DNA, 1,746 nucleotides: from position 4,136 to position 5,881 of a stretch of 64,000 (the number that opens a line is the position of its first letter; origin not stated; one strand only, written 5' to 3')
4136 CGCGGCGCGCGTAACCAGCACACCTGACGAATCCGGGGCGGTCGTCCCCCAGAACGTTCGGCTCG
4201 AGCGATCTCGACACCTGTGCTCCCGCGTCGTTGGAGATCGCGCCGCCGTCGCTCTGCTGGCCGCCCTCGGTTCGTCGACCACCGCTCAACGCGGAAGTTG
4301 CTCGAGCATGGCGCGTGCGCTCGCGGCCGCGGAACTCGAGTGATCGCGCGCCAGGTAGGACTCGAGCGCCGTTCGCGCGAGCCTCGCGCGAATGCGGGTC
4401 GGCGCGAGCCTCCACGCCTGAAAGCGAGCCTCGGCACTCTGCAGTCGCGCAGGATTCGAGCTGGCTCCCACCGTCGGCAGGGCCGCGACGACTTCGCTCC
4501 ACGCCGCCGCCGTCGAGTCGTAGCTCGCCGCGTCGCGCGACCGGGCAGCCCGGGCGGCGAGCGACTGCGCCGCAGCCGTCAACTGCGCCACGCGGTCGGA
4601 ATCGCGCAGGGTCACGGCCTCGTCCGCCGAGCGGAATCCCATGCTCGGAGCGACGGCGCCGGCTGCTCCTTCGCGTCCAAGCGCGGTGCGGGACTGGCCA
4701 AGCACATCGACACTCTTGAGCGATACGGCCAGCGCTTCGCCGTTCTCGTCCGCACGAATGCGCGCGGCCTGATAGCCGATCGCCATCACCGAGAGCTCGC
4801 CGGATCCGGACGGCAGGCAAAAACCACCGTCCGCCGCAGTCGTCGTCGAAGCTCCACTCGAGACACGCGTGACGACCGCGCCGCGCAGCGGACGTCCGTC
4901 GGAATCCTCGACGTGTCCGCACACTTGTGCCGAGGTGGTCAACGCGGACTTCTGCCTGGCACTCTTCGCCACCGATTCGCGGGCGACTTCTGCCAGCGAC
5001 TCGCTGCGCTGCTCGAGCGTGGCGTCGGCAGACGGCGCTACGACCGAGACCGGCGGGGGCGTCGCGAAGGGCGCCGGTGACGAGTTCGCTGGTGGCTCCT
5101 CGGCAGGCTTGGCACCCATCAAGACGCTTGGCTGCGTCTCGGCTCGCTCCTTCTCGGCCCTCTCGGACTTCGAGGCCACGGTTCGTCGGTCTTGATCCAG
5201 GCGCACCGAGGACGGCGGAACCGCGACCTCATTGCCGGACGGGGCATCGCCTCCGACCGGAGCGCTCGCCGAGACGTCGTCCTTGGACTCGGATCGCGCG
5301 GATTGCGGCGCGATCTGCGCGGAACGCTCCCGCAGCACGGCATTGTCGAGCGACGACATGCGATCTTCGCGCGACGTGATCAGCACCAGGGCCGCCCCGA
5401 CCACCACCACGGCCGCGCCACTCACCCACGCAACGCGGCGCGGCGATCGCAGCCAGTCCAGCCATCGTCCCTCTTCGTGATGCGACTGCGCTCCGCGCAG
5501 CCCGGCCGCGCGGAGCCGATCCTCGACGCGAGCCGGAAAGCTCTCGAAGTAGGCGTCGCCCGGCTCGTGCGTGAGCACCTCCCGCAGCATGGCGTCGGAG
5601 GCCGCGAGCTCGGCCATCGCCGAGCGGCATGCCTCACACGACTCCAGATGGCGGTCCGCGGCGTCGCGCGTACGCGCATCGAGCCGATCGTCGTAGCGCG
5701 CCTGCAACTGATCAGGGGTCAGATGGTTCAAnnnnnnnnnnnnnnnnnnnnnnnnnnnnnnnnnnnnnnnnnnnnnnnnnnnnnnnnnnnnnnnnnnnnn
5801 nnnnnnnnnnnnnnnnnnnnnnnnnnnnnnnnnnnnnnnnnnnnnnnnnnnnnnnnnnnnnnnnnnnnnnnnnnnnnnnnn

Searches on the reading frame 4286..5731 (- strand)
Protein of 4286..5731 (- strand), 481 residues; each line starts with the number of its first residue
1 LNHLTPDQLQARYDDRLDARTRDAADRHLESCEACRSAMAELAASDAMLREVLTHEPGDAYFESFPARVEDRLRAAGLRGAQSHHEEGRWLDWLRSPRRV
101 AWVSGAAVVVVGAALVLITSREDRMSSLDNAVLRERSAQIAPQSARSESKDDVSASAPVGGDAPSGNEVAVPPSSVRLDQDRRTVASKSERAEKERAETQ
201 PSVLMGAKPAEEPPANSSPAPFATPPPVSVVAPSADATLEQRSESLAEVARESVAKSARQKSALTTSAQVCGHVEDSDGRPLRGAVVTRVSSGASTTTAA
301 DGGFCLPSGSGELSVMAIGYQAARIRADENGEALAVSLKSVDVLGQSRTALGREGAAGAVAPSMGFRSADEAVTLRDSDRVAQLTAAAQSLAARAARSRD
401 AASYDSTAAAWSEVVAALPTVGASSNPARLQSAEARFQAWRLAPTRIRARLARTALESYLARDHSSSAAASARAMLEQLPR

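Call 7: search_protein_families(library=pfam, proteins=[window:4286-5731:-], max_evalue=0.01)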
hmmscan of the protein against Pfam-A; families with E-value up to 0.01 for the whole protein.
window:4286-5731:- (481 aa): 3 families
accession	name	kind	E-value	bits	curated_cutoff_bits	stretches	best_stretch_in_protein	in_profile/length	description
PF13620.12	CarboxypepD_reg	-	1.5e-08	35.3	32.3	1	270-326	2-65/82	Carboxypeptidase regulatory-like domain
PF13715.12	CarbopepD_reg_2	-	9.7e-06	26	32.2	1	271-334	2-70/88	CarboxypepD_reg-like domain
PF13490.11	zf-HC2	-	5.2e-05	23.7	22.2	1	7-36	6-35/35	Putative zinc-finger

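Call 8: search_protein_families(library=ncbifam, proteins=[window:4286-5731:-], max_evalue=0.01)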
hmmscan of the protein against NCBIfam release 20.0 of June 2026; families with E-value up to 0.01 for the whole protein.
window:4286-5731:- (481 aa): 2 families
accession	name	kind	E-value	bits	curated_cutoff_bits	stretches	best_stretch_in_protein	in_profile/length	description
TIGR04056.1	OMP_RagA_SusC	subfamily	3.6e-07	28.9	368.25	1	269-340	2-73/981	SusC/RagA family TonB-linked outer membrane protein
NF052375.1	antisigma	equivalog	2e-06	28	100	1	15-147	8-135/217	anti-sigma factor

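Call 13: find_encoding_contigs(protein=window:4286-5731:-, flank=10000, max_places=6)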
Protein window:4286-5731:- (481 aa): no gene with exactly this product is on record in the collection.

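Call 14: find_homologous_proteins(query=window:4286-5731:-, max_evalue=0.001)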
Query window:4286-5731:- (481 aa): 4 proteins with E <= 0.001 among 8000 candidates.
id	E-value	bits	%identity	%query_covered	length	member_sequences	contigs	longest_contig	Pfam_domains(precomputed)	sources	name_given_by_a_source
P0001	1.2e-292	988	100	100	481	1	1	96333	PF13715.13,PF13620.13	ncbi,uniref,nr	ncbi:MAG: hypothetical protein HOP12_05095 [Candidatus Eisenbacteria bacterium]|uniref:Zinc-finger d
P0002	6.7e-38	149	30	100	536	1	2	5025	PF13715.13,PF13490.12,PF13620.13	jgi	jgi:hypothetical protein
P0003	7.4e-36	142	31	100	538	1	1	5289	PF13715.13,PF13490.12,PF13620.13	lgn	-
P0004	2.5e-33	134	38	29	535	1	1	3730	PF13715.13,PF13490.12,PF13620.13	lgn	-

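Call 15: find_encoding_contigs(protein=P0002, flank=10000)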
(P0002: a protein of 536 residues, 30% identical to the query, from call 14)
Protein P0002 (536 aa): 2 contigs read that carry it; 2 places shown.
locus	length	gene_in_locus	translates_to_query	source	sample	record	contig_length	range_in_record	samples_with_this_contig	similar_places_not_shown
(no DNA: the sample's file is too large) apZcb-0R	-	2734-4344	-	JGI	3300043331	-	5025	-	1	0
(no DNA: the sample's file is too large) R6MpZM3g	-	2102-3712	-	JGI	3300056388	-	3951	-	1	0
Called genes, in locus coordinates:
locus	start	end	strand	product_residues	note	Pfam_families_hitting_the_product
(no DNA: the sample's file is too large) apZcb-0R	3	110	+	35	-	?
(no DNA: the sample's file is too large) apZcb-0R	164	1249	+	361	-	PF01180:DHO_dh, PF03060:NMO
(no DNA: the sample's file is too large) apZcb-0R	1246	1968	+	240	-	PF00215:OMPdecase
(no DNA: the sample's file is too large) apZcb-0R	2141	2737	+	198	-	PF04542:Sigma70_r2, PF07638:Sigma70_ECF (weak), PF08281:Sigma70_r4_2, PF04545:Sigma70_r4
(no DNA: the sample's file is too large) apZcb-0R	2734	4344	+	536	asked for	PF13490:zf-HC2 (weak), PF13620:CarboxypepD_reg, PF13715:CarbopepD_reg_2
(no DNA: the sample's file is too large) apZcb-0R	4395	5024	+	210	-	?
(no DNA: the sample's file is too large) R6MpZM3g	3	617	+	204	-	?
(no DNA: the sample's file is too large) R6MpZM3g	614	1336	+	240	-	PF00215:OMPdecase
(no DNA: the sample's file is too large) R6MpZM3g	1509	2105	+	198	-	PF04542:Sigma70_r2, PF07638:Sigma70_ECF (weak), PF08281:Sigma70_r4_2, PF04545:Sigma70_r4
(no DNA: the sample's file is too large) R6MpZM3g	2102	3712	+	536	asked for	PF13490:zf-HC2 (weak), PF13620:CarboxypepD_reg, PF13715:CarbopepD_reg_2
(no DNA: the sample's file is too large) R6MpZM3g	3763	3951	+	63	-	?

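Call 16: find_encoding_contigs(protein=P0003, flank=10000)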
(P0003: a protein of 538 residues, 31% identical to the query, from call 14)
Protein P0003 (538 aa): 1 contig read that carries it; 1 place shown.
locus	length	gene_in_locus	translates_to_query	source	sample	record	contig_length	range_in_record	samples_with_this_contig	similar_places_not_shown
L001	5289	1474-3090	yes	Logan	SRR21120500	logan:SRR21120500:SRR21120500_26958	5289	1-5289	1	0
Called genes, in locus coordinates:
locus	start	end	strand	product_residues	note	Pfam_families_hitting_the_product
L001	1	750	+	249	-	?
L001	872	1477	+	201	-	PF07638:Sigma70_ECF, PF04542:Sigma70_r2, PF08281:Sigma70_r4_2, PF04545:Sigma70_r4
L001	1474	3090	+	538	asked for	PF13490:zf-HC2, PF13620:CarboxypepD_reg, PF13715:CarbopepD_reg_2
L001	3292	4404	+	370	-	-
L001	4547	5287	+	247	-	?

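Call 17: find_encoding_contigs(protein=P0004, flank=10000)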
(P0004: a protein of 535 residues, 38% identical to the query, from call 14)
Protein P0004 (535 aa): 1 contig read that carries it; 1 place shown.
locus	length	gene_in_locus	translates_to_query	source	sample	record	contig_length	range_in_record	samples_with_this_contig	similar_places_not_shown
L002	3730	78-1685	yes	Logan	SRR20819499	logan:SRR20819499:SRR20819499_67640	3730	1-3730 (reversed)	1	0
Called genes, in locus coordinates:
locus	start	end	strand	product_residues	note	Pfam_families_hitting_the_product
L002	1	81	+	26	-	?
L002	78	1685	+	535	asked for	PF13490:zf-HC2 (weak), PF13620:CarboxypepD_reg, PF13715:CarbopepD_reg_2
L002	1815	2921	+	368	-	-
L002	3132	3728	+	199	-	?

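Call 22: find_related_loci(query=A1, collection=genome_contigs, flank=10000)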
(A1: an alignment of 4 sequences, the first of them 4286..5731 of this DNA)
Query A1 (481 aa) in genome_contigs; peptide patterns used: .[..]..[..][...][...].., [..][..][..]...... (x = any residue, [..] = any of these).
206 stretches matched a pattern; 37 encode a relative of the query (tblastn E <= 1e-3); 37 distinct loci.
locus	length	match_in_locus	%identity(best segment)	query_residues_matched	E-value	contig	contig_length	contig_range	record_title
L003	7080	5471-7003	33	1-481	3e-45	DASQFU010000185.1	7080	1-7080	MAG TPA_asm: Candidatus Limnocylindria bacterium isolate SMAG_U11788 k141_662274, whole genome shotgun sequence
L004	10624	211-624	52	1-130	9e-28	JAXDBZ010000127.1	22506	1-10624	MAG: Candidatus Eisenbacteria bacterium isolate POMEDNA-B31 Raw1_k127_670309, whole genome shotgun sequence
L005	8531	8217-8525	57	1-102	2e-27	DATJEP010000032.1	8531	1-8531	MAG TPA_asm: Candidatus Udaeobacter sp. isolate SMAG_U15436 k141_4846432, whole genome shotgun sequence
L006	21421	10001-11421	45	1-461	1e-25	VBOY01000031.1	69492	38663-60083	MAG: Candidatus Eisenbacteria bacterium isolate WS_8 14_1009_16_40cm_scaffold_4315, whole genome shotgun sequence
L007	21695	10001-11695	40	1-479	9e-21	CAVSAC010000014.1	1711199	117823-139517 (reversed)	MAG: Candidatus Eisenbacteria bacterium isolate MFD05942.bin.1.32 genome assembly, contig: contig_31651, whole genome sh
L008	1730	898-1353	40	1-138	4e-20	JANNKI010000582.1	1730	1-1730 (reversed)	MAG: bacterium isolate SOY_4_C_metabat_154 SOY_4_C_k141_2830989, whole genome shotgun sequence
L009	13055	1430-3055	42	1-462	1e-18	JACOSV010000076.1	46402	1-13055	MAG: Candidatus Eisenbacteria bacterium isolate NC_groundwater_27_Pr7_B-0.1um_72_14 FFV18_Bp1_scaffold_794753, whole gen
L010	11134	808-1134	45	1-105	5e-18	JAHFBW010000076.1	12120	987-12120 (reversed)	MAG: Candidatus Eisenbacteria bacterium isolate nzgw207 NODE_5364_length_12121_cov_2.551333, whole genome shotgun sequen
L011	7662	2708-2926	51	1-73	8e-17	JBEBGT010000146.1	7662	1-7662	MAG: Candidatus Eisenbacteria bacterium isolate ATF_3 NODE_5884_length_7662_cov_3.041518, whole genome shotgun sequence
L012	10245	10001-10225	51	1-75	2e-15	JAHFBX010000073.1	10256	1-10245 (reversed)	MAG: Candidatus Eisenbacteria bacterium isolate nzgw208 NODE_3033_length_10257_cov_3.339976, whole genome shotgun sequen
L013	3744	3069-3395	43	1-101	5e-15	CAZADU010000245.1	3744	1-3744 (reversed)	MAG TPA_asm: uncultured bacterium isolate binchicken_co165_69 genome assembly, contig: k141_2552143, whole genome shotgu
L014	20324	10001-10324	44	1-98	2e-12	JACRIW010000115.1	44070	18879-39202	MAG: Candidatus Eisenbacteria bacterium isolate NC_groundwater_1813_Pr3_B-0.1um_71_17 SR-2_scaffold_141_3870328, whole g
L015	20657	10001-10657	27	1-213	1e-11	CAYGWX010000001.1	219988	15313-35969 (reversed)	MAG TPA_asm: uncultured bacterium isolate ERP119294_co1_425 genome assembly, contig: NODE_63_length_219988_cov_25.769293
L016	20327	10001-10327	35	1-115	2e-7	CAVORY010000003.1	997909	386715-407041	MAG: uncultured Acidobacteriota bacterium isolate MFD00032.bin.2.43 genome assembly, contig: contig_16631, whole genome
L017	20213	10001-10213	38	1-73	3e-6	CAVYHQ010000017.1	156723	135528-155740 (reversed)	MAG: Bryobacterales bacterium isolate MFD03726.bin.1.49 genome assembly, contig: contig_57581, whole genome shotgun sequ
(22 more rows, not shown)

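Call 60: search_protein_families(library=pfam, proteins=[L014:5838-9152:-, L014:4101-5159:-, L014:3512-4069:-, L014:11528-12457:+, L014:12382-14451:-, L014:14481-19472:-, L013:712-1398:+, L013:1429-2325:-, L012:8660-9307:+, L009:3436-5883:-], max_evalue=0.001)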
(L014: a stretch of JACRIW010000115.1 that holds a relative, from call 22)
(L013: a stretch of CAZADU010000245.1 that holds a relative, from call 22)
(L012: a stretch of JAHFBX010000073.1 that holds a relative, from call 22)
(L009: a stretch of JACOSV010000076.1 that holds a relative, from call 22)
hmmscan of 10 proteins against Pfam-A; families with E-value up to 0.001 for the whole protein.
L014:5838-9152:- (1104 aa): 4 families
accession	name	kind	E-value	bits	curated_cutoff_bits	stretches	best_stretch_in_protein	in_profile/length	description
PF13385.13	Laminin_G_3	-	1.3e-13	51.8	27.6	1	594-752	4-146/151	Concanavalin A-like lectin/glucanases superfamily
PF13860.13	FlgD_ig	-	1.1e-12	48.2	27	1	1029-1092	12-76/79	FlgD Ig-like domain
PF17210.9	SdrD_B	-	5.5e-05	23.8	29.7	1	443-511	8-78/112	SdrD B-like domain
PF02210.31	Laminin_G_2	-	0.00011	23.1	22.9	1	644-729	21-98/126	Laminin G domain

L014:4101-5159:- (352 aa): 1 family
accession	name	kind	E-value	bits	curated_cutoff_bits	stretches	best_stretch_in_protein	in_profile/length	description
PF00892.27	EamA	-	1.9e-33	116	28.2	2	211-350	2-134/135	EamA-like transporter family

L014:3512-4069:- (185 aa): 1 family
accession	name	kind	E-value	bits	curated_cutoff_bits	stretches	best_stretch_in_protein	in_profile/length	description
PF10620.15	MdcG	-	0.00015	22.1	26.5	1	19-76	14-74/121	Phosphoribosyl-dephospho-CoA transferase MdcG C-terminal domain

L014:11528-12457:+ (309 aa): 0 families

L014:12382-14451:- (689 aa): 3 families
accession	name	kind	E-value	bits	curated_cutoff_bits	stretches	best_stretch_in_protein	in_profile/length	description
PF02368.24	Big_2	-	6.8e-23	80.9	22.8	2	165-229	2-70/79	Bacterial Ig-like domain (group 2)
PF00963.24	Cohesin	-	2.5e-16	60.6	24.1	1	29-158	2-135/139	Cohesin domain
PF13860.13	FlgD_ig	-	4.8e-11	42.9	27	1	615-672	17-75/79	FlgD Ig-like domain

L014:14481-19472:- (1663 aa): 3 families
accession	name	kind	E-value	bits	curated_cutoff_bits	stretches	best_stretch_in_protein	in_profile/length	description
PF13229.12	Beta_helix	-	3.6e-21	75.9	25.9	2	1022-1123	25-118/158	Right handed beta helix region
PF13860.13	FlgD_ig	-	1.7e-07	31.6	27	1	1586-1648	11-73/79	FlgD Ig-like domain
PF18962.6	Por_Secre_tail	-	0.00047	20.8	27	0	1578-1661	3-75/75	Secretion system C-terminal sorting domain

L013:712-1398:+ (228 aa): 3 families
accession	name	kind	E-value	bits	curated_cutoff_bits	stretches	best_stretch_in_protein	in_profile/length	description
PF10604.15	Polyketide_cyc2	-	2.2e-13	51.2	27.4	1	47-191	4-142/142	Polyketide cyclase / dehydrase and lipid transport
PF03364.25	Polyketide_cyc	-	8.4e-05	23.3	23.4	1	53-105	1-49/126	Polyketide cyclase / dehydrase and lipid transport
PF08327.17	AHSA1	-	0.00018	22.2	22.1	1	56-150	3-91/125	Activator of Hsp90 ATPase homolog 1-like protein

L013:1429-2325:- (298 aa): 1 family
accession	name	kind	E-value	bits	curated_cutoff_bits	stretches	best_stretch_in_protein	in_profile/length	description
PF00892.27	EamA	-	1.4e-32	113.3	28.2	2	157-296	2-134/135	EamA-like transporter family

L012:8660-9307:+ (215 aa): 1 family
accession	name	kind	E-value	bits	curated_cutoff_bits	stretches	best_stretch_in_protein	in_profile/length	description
PF10604.15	Polyketide_cyc2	-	5.2e-11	43.5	27.4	1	42-181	3-139/142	Polyketide cyclase / dehydrase and lipid transport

L009:3436-5883:- (815 aa): 0 families

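Call 65: predict_structure(alignment_id=A1)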
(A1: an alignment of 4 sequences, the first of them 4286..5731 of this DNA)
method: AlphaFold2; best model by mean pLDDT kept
length: 481 residues; sequences in the alignment: 4
mean_pLDDT: 63.1   pTM: 0.30
mean pLDDT of the five models: 63.1, 57.9, 55.8, 55.7, 55.7
residues with pLDDT >= 90: 123; 70-90: 94; 50-70: 54; < 50: 210
segments of 3 or more residues with pLDDT < 50: 55-60, 77-91, 93-105, 112-115, 117-131, 141-266, 344-373
pLDDT, mean of each block of 10 residues (from residue 1): 87 90 93 94 82 52 59 51 39 45 50 46 36 52 41 34 35 34 36 41 33 38 33 33 31 33 50 88 88 85 84 85 77 74 40 30 34 61 93 96 97 88 81 98 97 96 89 96 79
secondary structure, 60 per line:
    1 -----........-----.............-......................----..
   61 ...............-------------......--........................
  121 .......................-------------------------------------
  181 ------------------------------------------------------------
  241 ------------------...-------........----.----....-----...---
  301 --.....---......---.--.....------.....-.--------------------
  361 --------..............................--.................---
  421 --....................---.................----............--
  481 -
elements in order: H6-13 H19-31 H33-54 H59-75 H89-94 H97-143 E269-276 E286-289 E295-297 E303-307 E311-316 E323-327 E334-338 H369-398 H401-417 H423-442 H446-462 H467-478

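Call 67: fold_search(model_id=the predicted structure, library=pdb)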
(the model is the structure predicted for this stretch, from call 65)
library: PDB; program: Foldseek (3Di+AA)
matches with E <= 10: 687; with E <= 0.001: 5
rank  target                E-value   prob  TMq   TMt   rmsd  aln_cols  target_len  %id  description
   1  9hfj                  4.0e-06  1.00  0.14  0.80   1.8        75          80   36  Crystal structure of the NTE domain of SusCdex (BT3090) dextran transporter (released 2025-11-26)
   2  5aq0_A                9.5e-05  1.00  0.14  0.74   2.7        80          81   28  The structure of the Transthyretin-like domain of the first catalytic domain of the HUMAN Carboxypeptidase D (released 2016-09-28)
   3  2nsm                  1.0e-04  1.00  0.14  0.17   2.3        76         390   21  Crystal structure of the human carboxypeptidase N (Kininase I) catalytic domain (released 2007-04-24)
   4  3mn8_B                1.5e-04  1.00  0.14  0.17   3.2        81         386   27  Structure of Drosophila melanogaster carboxypeptidase D isoform 1B short (released 2010-07-28)
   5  5aq0_B                1.9e-04  1.00  0.14  0.73   2.4        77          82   27  The structure of the Transthyretin-like domain of the first catalytic domain of the HUMAN Carboxypeptidase D (released 2016-09-28)
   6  1qmu_A                1.3e-03  1.00  0.14  0.17   2.8        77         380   22  Duck carboxypeptidase D domain II (released 2000-10-13)
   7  8fia_A                1.5e-03  1.00  0.14  0.04   3.7        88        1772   20  The structure of fly Teneurin self assembly (released 2023-05-03)
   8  9n2d_E                1.8e-03  1.00  0.14  0.44  16.0       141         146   15  Cryo-EM structure of an extended F. johnsoniae BAM complex, composite map (released 2025-07-09)
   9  3e8v                  4.0e-03  1.00  0.12  0.61   4.1        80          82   18  Crystal structure of a possible transglutaminase-family protein proteolytic fragment from Bacteroides fragilis (released 2008-09-02)
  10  4wi0_B                4.2e-03  1.00  0.11  0.32   6.7        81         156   17  Crystal structure of Coh3ScaB-XDoc_M2ScaA complex: A C-terminal interface mutant of type II Cohesin-X-Dockerin complex (released 2015-10-07)
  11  6hif_Y                5.0e-03  1.00  0.13  0.60   3.1        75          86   28  Kuenenia stuttgartiensis hydrazine dehydrogenase complex (released 2019-04-17)
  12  6fb3_A                5.7e-03  1.00  0.12  0.03   4.7        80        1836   22  Teneurin 2 Partial Extracellular Domain (released 2018-03-28)
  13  3kcp_A                6.7e-03  1.00  0.15  0.23   4.7       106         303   13  Crystal structure of interacting Clostridium thermocellum multimodular components (released 2010-02-09)
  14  2b59_B                7.5e-03  1.00  0.14  0.39   3.7        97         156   14  The type II cohesin dockerin complex (released 2005-10-11)
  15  4u3s_B                8.5e-03  1.00  0.13  0.37   4.4        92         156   17  Crystal structure of Coh3ScaB-XDoc_M1ScaA complex: A N-terminal interface mutant of type II Cohesin-X-Dockerin complex (released 2015-07-29)
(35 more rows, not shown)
